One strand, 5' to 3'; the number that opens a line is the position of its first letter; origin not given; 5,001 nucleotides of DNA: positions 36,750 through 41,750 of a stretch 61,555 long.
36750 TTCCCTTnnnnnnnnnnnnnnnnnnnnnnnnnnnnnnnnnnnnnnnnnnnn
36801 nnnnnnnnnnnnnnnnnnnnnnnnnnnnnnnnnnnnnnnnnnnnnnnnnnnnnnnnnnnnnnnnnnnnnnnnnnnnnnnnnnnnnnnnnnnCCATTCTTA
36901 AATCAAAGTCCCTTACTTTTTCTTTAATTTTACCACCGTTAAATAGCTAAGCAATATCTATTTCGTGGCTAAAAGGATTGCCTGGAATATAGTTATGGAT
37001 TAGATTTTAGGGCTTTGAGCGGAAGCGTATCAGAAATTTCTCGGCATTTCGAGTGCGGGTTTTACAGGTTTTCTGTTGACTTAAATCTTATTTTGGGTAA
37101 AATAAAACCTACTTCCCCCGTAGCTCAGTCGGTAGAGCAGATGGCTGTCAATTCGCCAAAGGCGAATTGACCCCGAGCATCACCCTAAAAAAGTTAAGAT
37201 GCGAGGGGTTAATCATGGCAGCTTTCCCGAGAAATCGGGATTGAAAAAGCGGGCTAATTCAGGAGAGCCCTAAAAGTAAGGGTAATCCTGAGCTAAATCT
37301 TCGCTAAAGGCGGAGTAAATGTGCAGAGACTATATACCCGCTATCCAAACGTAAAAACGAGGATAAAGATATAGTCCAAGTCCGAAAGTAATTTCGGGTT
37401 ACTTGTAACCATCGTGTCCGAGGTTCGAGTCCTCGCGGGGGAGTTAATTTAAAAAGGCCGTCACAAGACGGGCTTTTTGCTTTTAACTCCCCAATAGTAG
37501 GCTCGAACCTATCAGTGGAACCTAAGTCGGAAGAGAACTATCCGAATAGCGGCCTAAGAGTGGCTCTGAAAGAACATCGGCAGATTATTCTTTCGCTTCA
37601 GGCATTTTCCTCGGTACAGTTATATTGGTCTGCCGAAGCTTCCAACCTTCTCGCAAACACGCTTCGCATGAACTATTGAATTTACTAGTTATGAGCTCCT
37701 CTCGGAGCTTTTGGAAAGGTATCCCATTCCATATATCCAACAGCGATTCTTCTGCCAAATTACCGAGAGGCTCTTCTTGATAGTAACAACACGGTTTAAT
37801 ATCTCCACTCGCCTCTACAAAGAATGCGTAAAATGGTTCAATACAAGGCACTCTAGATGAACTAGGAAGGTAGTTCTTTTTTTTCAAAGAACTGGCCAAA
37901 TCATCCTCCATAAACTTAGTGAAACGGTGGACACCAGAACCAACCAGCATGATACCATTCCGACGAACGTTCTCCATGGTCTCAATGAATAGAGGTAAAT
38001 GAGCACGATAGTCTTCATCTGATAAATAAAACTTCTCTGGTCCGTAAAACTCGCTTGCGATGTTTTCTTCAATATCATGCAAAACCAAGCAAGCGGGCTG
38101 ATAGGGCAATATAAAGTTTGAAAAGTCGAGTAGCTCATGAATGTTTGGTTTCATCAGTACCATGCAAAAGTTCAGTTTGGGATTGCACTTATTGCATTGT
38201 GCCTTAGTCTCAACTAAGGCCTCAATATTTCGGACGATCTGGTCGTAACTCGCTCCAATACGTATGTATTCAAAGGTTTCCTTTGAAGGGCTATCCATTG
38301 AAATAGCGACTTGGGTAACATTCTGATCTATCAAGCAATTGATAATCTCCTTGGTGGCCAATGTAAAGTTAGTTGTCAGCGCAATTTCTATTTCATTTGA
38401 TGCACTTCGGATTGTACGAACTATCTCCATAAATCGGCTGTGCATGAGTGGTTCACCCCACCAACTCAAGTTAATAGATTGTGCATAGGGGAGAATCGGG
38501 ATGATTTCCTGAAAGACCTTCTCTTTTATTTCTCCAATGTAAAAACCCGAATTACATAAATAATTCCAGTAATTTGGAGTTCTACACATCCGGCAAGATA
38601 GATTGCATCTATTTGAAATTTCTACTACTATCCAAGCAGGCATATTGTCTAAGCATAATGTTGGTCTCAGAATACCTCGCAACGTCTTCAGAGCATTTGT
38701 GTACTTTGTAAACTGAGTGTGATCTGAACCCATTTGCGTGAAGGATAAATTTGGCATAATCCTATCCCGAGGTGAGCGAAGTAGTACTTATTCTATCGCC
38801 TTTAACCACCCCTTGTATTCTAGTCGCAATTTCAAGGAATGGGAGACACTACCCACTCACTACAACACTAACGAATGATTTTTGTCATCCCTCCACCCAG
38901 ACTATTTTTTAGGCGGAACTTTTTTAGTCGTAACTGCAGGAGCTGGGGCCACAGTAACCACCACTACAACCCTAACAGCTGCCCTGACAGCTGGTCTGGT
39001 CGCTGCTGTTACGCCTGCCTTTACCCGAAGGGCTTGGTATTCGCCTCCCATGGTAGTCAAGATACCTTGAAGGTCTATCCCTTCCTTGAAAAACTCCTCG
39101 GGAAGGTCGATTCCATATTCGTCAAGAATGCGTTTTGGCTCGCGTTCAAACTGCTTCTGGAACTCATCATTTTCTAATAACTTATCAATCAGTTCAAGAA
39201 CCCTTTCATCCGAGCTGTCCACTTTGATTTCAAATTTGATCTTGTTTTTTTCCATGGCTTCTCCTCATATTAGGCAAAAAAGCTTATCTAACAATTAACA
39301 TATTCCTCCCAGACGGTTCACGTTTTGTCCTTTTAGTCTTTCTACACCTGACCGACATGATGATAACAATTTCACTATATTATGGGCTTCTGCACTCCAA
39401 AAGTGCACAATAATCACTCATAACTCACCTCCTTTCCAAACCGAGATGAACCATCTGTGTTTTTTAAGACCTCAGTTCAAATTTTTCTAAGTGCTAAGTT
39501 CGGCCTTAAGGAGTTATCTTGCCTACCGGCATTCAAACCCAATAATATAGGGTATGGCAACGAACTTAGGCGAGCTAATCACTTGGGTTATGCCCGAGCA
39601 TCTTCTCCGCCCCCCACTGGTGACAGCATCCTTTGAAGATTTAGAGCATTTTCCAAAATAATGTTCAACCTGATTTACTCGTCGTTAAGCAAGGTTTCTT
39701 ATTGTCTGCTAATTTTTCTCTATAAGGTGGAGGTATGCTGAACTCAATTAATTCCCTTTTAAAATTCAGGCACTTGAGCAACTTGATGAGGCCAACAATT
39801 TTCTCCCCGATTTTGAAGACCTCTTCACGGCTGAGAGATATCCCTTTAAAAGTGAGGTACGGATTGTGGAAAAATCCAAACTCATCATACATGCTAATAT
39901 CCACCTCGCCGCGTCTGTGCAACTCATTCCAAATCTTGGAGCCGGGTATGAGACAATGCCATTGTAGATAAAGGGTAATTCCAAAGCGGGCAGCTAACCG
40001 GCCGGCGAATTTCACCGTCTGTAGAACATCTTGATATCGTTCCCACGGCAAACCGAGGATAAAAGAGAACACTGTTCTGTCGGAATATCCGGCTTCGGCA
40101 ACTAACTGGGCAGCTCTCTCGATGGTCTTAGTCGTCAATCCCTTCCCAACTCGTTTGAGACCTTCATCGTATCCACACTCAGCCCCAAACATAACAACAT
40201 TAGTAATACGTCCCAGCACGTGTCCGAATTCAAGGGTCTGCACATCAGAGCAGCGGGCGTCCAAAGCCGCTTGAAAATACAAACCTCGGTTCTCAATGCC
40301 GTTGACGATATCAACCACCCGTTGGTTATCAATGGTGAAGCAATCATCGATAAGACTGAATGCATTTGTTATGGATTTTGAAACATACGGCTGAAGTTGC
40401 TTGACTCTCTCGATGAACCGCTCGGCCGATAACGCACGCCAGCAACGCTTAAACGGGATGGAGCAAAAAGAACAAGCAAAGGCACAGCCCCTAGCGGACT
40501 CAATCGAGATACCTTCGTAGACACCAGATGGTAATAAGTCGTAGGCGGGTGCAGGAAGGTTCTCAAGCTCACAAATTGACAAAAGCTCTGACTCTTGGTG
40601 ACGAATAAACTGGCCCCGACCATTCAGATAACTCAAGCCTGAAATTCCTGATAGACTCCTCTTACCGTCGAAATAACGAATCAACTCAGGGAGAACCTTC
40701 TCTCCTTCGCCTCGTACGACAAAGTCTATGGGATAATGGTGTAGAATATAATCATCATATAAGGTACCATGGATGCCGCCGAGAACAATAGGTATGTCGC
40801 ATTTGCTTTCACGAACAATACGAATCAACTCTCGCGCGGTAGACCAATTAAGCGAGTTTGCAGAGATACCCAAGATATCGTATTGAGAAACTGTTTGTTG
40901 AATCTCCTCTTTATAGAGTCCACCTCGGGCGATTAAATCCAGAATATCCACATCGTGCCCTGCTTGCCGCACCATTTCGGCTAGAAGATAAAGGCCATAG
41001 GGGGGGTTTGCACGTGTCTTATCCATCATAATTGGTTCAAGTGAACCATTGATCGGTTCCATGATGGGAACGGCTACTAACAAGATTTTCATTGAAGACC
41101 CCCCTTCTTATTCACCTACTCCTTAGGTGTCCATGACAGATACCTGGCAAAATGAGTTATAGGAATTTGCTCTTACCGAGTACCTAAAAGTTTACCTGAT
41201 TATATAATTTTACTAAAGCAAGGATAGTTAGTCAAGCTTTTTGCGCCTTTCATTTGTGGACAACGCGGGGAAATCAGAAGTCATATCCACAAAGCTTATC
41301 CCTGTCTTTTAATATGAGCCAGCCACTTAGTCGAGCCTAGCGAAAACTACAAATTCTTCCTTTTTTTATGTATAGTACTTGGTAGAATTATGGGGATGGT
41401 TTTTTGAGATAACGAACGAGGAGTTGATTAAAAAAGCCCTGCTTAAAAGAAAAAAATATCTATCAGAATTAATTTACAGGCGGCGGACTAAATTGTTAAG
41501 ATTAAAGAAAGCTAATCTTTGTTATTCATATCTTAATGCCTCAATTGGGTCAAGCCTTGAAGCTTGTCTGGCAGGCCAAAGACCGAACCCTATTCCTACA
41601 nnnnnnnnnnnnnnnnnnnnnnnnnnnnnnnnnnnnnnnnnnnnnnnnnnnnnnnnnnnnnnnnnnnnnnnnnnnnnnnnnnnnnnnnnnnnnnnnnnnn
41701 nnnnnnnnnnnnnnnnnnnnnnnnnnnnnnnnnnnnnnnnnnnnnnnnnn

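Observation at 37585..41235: Minimal two-radical-SAM RiPP cluster with an NHLP-like precursor and a Cys-free cationic Val/Ala core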

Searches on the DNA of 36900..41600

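Call 96: search_rna_families(source=window, start=36900, end=41600, threshold=evalue, max_evalue=1)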
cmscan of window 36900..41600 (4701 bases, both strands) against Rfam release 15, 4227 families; matches with E-value up to 1: 1.
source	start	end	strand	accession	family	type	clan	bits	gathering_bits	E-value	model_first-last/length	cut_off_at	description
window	37185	37398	+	RF00028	Intron_gpI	Intron;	-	93.1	50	9.3e-24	1-253/253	no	Group I catalytic intron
